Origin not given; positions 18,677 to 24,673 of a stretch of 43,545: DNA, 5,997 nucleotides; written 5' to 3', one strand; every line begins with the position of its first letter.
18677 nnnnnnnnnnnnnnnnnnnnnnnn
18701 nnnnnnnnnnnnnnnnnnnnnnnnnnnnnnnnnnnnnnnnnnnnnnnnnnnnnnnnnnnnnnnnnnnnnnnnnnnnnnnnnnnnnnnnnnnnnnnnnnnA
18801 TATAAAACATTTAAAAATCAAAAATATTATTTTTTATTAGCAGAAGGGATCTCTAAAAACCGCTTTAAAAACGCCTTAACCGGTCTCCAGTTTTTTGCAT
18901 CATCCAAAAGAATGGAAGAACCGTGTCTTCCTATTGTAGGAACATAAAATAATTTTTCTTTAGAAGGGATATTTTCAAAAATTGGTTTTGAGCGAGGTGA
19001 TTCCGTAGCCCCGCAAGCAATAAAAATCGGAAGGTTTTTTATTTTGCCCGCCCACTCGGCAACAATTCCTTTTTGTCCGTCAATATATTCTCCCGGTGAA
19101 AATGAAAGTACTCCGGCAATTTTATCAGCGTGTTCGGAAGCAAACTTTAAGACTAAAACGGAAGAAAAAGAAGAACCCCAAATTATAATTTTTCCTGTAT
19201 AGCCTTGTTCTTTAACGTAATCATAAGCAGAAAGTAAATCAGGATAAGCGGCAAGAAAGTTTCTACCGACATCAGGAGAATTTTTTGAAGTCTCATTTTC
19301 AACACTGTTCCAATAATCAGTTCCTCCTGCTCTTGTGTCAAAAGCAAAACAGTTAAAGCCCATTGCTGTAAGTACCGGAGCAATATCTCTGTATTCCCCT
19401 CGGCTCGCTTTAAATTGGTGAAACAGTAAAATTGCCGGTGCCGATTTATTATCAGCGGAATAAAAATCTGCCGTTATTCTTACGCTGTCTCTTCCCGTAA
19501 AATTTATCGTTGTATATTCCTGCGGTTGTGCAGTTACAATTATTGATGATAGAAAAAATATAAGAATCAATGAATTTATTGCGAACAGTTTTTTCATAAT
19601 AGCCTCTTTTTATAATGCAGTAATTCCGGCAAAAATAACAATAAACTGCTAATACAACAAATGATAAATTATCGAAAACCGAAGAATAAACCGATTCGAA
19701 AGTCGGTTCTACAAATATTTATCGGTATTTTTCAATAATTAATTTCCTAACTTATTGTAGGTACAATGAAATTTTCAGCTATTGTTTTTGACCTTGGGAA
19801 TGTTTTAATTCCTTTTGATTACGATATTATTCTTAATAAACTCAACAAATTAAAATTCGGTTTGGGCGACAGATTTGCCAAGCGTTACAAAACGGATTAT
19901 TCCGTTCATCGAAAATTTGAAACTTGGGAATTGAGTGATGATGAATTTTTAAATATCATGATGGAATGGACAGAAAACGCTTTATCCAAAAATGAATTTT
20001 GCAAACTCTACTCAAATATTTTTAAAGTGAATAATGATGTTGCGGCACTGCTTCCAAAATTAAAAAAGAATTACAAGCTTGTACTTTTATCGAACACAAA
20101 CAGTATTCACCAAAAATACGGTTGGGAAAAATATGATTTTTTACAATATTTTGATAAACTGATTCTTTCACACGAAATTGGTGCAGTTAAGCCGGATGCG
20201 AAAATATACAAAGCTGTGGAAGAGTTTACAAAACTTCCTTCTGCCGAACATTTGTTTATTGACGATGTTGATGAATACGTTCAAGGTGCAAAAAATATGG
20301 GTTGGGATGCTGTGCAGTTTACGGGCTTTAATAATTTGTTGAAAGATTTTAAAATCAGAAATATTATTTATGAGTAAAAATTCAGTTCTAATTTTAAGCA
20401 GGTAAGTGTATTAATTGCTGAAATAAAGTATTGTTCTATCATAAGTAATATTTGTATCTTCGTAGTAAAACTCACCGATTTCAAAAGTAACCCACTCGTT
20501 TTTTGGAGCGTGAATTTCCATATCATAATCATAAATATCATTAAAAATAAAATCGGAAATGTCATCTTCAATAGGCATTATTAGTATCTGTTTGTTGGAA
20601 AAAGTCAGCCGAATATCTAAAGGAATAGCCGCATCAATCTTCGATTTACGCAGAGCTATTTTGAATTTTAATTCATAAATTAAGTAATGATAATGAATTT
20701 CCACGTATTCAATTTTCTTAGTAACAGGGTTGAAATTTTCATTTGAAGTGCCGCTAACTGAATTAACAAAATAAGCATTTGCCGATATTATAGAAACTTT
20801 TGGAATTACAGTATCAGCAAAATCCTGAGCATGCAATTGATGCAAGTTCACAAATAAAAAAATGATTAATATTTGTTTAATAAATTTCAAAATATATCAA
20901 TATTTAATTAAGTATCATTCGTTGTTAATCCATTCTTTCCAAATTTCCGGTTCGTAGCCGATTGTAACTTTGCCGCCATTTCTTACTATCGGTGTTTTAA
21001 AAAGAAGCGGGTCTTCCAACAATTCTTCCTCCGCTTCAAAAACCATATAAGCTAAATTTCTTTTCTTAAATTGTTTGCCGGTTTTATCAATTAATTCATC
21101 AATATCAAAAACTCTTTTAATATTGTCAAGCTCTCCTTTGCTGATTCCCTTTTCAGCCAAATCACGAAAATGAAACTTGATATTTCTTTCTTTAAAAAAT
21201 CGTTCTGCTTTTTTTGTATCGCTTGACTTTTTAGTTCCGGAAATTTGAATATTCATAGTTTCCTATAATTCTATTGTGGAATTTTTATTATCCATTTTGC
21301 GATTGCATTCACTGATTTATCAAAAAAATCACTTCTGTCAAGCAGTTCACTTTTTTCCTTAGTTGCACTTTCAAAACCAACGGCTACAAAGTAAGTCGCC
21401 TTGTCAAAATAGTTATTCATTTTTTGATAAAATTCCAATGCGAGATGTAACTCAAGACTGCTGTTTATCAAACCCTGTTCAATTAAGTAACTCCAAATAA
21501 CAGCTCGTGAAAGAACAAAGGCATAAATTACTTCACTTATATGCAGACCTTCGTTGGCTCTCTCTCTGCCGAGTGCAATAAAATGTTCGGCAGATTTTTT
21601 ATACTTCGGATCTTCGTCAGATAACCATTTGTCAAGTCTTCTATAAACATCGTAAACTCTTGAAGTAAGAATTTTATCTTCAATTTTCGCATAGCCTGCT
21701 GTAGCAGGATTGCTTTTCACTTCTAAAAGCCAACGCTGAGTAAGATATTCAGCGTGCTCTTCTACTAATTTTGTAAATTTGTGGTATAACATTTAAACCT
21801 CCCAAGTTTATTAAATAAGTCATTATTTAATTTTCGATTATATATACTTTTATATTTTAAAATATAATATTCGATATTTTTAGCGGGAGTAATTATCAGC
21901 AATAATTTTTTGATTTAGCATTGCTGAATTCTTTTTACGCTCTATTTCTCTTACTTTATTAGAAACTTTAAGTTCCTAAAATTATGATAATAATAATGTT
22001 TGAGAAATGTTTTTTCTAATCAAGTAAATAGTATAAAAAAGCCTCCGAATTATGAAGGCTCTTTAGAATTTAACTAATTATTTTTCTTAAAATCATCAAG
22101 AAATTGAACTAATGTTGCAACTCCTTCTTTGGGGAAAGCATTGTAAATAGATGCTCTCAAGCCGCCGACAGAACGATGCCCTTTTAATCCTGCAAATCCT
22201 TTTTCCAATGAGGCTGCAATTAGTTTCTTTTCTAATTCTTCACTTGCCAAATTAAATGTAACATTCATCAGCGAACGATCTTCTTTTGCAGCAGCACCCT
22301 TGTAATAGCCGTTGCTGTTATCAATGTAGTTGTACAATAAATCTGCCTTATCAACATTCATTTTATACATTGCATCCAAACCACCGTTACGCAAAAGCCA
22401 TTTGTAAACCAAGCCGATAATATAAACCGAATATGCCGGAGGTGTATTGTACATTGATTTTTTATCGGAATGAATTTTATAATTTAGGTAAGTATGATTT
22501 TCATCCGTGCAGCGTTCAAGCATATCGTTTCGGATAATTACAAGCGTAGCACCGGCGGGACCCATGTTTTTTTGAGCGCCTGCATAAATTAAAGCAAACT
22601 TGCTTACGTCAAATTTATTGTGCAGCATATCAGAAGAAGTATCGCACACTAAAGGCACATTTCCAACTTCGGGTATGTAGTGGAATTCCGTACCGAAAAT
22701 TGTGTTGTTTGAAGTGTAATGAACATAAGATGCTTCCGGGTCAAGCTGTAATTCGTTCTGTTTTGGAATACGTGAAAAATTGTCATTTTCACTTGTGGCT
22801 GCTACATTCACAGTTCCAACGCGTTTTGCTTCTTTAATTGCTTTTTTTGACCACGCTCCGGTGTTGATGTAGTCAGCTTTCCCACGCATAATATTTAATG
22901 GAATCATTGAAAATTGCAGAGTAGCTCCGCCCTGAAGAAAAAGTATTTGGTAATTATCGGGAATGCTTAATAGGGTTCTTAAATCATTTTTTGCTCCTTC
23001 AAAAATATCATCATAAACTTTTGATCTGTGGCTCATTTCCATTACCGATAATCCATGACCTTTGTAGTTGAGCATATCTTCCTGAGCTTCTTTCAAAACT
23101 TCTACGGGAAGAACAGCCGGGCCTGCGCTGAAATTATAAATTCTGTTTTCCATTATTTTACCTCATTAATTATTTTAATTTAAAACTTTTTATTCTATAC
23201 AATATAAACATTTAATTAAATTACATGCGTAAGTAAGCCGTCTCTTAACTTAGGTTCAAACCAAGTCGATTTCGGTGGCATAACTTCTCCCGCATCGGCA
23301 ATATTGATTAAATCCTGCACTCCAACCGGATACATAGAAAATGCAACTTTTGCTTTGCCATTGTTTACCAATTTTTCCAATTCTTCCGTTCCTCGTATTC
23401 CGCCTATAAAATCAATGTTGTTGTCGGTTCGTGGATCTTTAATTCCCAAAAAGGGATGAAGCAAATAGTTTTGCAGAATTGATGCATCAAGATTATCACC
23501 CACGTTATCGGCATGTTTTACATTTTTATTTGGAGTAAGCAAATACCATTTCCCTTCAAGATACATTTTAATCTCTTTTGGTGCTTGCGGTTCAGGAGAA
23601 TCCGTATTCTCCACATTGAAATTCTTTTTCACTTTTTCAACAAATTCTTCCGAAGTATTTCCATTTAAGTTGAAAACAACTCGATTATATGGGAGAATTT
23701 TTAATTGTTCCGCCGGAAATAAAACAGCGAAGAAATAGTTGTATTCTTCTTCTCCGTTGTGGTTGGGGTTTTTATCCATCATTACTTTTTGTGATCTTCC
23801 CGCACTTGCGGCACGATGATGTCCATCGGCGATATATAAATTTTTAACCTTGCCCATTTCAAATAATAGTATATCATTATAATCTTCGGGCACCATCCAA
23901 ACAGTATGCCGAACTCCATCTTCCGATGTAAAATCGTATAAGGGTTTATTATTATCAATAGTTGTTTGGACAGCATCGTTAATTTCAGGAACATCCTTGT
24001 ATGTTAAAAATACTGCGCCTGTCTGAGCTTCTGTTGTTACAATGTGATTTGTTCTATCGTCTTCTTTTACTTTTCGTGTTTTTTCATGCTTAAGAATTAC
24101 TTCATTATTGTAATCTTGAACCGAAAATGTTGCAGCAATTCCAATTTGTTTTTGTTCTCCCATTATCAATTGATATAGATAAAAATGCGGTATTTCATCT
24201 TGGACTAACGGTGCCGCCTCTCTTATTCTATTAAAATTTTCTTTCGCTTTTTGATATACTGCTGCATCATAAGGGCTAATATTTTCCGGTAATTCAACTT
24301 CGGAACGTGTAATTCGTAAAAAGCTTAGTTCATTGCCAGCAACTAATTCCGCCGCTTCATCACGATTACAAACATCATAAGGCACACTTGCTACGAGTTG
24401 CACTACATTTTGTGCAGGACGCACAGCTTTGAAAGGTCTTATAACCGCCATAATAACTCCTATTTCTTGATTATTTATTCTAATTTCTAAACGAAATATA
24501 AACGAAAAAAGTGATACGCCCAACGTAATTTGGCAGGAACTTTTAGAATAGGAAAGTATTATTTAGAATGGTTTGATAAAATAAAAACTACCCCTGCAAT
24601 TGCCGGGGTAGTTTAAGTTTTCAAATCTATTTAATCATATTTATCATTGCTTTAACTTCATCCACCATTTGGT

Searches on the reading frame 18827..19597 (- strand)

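Call 77: search_protein_families(library=pfam, proteins=[window:18827-19597:-], max_evalue=0.00001)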
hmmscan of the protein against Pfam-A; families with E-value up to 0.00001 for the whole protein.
window:18827-19597:- (256 aa): 2 families
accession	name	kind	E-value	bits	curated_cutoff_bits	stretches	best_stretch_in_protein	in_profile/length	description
PF12146.15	Hydrolase_4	-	9.1e-08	32.1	27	1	54-175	5-116/239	Serine aminopeptidase, S33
PF00561.26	Abhydrolase_1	-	1.1e-06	28.9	25.8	1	54-168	1-102/245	alpha/beta hydrolase fold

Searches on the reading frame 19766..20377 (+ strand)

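Call 77: search_protein_families(library=pfam, proteins=[window:19766-20377:+], max_evalue=0.00001)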
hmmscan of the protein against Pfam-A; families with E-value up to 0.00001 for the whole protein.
window:19766-20377:+ (203 aa): 2 families
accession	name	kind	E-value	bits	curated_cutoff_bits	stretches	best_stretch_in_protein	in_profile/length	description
PF13419.12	HAD_2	-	1.3e-12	48.7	23.8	1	17-183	3-176/178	Haloacid dehalogenase-like hydrolase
PF00702.32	Hydrolase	-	1.4e-09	39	26.4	1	4-179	2-191/191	haloacid dehalogenase-like hydrolase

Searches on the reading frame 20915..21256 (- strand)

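Call 78: search_protein_families(library=pfam, proteins=[window:20915-21256:-], max_evalue=0.00001)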
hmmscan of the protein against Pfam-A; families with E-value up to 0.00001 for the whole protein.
window:20915-21256:- (113 aa): 1 family
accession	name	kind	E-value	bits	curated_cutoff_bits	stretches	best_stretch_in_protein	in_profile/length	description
PF03960.21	ArsC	-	1.8e-08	35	24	1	8-108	3-78/79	ArsC family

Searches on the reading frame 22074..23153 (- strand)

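Call 77: search_protein_families(library=pfam, proteins=[window:22074-23153:-], max_evalue=0.00001)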
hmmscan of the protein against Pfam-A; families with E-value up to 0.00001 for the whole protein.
window:22074-23153:- (359 aa): 1 family
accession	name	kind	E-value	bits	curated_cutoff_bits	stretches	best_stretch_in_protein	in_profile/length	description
PF00266.25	Aminotran_5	-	3.1e-47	161.8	21.5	1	5-347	1-370/371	Aminotransferase class-V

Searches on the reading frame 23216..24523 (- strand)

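Call 77: search_protein_families(library=pfam, proteins=[window:23216-24523:-], max_evalue=0.00001)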
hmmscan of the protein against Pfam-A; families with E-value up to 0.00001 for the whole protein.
window:23216-24523:- (435 aa): 1 family
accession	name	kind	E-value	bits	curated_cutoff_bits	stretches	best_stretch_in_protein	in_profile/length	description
PF06245.16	DUF1015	-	1e-102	343.8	25.8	1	28-348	1-325/325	Protein of unknown function (DUF1015)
